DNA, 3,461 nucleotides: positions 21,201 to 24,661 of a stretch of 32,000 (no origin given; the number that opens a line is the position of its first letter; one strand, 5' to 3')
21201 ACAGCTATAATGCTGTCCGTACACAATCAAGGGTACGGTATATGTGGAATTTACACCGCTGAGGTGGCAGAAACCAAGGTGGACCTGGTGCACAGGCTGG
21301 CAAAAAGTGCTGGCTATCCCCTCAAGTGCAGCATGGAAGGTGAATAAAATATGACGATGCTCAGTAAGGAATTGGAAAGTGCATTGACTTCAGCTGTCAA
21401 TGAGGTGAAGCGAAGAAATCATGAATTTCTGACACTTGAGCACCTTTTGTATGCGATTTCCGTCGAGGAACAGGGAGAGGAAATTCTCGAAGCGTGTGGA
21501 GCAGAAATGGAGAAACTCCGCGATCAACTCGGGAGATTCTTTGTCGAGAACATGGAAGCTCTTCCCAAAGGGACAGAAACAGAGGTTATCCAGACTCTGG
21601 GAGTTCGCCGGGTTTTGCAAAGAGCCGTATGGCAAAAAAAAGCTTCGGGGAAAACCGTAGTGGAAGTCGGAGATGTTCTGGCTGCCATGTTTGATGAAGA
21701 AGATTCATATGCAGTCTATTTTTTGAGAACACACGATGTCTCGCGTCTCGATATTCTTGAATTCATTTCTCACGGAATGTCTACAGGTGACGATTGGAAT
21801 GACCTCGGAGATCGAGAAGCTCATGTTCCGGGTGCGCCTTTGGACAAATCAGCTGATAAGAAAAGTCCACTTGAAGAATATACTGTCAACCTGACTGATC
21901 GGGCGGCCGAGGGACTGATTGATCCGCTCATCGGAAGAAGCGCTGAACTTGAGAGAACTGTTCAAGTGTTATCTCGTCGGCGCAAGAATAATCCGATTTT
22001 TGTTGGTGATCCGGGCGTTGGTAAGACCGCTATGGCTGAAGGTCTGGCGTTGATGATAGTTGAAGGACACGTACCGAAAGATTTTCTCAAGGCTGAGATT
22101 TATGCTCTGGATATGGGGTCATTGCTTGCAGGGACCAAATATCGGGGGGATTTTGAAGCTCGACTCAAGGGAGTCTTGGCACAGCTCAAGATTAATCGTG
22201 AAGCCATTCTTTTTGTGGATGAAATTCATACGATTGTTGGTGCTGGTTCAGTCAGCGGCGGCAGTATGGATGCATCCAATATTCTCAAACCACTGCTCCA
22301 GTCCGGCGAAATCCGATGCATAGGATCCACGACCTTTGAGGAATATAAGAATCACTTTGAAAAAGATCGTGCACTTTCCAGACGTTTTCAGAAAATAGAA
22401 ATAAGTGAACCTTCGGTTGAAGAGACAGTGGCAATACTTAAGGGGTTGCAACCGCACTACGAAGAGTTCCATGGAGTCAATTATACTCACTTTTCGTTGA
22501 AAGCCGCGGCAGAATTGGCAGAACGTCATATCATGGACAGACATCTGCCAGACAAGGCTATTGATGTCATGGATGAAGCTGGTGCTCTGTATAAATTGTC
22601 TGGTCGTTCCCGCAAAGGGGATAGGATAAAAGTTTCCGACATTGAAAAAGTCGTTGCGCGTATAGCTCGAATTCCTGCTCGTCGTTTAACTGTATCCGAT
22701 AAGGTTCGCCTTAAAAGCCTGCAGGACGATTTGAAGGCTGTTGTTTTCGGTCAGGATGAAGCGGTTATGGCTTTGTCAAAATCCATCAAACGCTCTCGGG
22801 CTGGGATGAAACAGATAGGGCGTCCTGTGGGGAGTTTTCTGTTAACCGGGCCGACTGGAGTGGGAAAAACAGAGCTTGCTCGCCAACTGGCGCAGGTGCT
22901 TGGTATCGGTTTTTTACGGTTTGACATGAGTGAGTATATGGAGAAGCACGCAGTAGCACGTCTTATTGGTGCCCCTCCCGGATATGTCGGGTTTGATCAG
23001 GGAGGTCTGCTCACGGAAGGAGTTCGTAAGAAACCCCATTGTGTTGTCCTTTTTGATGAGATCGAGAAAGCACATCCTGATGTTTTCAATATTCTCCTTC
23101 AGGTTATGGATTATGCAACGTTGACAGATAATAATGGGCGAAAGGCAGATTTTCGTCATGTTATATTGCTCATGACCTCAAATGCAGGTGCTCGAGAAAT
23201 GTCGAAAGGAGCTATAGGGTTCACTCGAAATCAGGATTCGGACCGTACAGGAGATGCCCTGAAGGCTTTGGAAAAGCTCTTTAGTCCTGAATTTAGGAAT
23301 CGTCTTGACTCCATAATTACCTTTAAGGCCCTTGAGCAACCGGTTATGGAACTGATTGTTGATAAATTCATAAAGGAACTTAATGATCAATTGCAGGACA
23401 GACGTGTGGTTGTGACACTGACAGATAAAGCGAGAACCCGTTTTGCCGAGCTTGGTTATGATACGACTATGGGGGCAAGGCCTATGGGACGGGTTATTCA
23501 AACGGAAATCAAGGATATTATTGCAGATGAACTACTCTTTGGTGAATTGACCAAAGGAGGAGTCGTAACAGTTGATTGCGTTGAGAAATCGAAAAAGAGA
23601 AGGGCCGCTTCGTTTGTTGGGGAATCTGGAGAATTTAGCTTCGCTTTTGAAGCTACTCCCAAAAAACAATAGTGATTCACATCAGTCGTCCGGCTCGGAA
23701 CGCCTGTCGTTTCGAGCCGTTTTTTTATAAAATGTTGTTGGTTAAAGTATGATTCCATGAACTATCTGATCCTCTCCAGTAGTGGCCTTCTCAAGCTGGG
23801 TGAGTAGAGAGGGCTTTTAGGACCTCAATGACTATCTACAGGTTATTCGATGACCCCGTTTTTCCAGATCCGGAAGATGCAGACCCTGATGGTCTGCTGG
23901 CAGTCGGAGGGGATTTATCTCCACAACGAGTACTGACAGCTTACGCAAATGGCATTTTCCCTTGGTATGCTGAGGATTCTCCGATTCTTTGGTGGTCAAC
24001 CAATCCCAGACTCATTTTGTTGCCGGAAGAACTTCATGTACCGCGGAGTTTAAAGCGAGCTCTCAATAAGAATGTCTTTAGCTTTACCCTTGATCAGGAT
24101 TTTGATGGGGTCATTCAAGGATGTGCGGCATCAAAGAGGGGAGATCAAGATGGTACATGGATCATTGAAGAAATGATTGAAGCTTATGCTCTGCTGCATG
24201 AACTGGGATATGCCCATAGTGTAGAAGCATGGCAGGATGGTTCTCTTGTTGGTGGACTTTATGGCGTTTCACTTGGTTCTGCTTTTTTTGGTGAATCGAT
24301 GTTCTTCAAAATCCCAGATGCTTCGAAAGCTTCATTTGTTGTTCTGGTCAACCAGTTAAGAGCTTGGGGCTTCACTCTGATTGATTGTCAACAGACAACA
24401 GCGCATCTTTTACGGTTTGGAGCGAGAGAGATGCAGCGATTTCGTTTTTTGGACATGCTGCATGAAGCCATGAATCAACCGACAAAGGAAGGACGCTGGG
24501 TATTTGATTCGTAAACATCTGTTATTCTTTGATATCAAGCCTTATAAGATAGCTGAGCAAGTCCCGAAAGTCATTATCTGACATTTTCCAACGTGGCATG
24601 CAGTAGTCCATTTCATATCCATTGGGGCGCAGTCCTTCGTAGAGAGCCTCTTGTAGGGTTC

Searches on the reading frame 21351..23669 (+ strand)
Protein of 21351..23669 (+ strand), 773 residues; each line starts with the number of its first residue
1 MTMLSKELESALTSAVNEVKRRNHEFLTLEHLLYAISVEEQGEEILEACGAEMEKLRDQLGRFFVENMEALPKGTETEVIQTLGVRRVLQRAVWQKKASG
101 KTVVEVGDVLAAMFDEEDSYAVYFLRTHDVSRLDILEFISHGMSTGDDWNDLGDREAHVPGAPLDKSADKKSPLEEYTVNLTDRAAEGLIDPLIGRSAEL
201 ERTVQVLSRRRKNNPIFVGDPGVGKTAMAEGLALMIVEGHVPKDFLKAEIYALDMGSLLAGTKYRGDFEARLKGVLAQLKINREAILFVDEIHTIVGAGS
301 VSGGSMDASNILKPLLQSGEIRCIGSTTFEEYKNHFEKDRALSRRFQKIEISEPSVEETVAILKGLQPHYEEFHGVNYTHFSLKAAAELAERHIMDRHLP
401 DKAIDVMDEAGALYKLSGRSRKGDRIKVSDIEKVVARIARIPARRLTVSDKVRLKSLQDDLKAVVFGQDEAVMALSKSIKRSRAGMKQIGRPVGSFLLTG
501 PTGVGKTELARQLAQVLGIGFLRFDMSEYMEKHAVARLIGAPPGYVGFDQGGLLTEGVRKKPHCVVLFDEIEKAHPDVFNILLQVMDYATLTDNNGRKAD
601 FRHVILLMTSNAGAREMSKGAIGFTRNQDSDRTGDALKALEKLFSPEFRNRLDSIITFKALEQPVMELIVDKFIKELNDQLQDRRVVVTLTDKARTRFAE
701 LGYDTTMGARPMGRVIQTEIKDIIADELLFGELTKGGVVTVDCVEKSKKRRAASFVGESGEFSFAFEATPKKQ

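Call 26: search_protein_families(library=pfam, proteins=[window:21351-23669:+], max_evalue=0.001)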
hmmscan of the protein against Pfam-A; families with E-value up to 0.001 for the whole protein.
window:21351-23669:+ (773 aa): 24 families
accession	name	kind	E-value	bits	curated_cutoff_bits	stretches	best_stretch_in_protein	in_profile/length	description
PF07724.20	AAA_2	-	1.2e-64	217.8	27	1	491-655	1-166/166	AAA domain (Cdc48 subfamily)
PF00004.35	AAA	-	2.4e-26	93.2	21.2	2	216-348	2-125/131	ATPase family associated with various cellular activities (AAA)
PF17871.7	AAA_lid_9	-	5.8e-25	87.7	22.8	1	355-447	1-90/104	AAA lid domain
PF10431.15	ClpB_D2-small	-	1.8e-22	79.6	21.9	1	661-741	1-81/81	C-terminal, D2-small domain, of ClpB protein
PF07728.20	AAA_5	-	1.3e-18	67.7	22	1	496-614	2-125/139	AAA domain (dynein-related subfamily)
PF13191.12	AAA_16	-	9e-11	43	32.6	0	488-517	20-48/167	AAA ATPase domain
PF13401.12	AAA_22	-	7.4e-10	39.7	27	1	494-588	6-110/130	AAA domain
PF02861.25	Clp_N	-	8.8e-08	32.6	20.7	1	17-61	3-49/53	Clp amino terminal domain, pathogenicity island component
PF05621.17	TniB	-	2.6e-07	30.7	22.4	1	213-352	36-185/189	Bacterial TniB protein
PF13238.12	AAA_18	-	5.9e-07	30.4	29.4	0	497-523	2-25/128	AAA domain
PF05496.18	RuvB_N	-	6.4e-07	29.7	27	0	467-520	11-60/159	Holliday junction DNA helicase RuvB P-loop domain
PF00158.32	Sigma54_activat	-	1.1e-06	28.9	20.2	0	476-601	5-132/168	Sigma-54 interaction domain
PF20720.3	nSTAND3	-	1.2e-06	28.7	27.2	0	212-238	17-43/155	Novel STAND NTPase 3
PF13173.12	AAA_14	-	2.3e-06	28.1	27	0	497-587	6-86/129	AAA domain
PF07726.17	AAA_3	-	1.7e-05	25.2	27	0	497-610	3-110/131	ATPase family associated with various cellular activities (AAA)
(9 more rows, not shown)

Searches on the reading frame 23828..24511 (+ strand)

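Call 26: search_protein_families(library=pfam, proteins=[window:23828-24511:+], max_evalue=0.001)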
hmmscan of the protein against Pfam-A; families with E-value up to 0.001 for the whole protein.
window:23828-24511:+ (228 aa): 1 family
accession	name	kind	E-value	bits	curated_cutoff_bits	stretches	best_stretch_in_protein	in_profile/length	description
PF03588.20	Leu_Phe_trans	-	7.5e-75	250.6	22.7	1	32-202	1-170/171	Leucyl/phenylalanyl-tRNA protein transferase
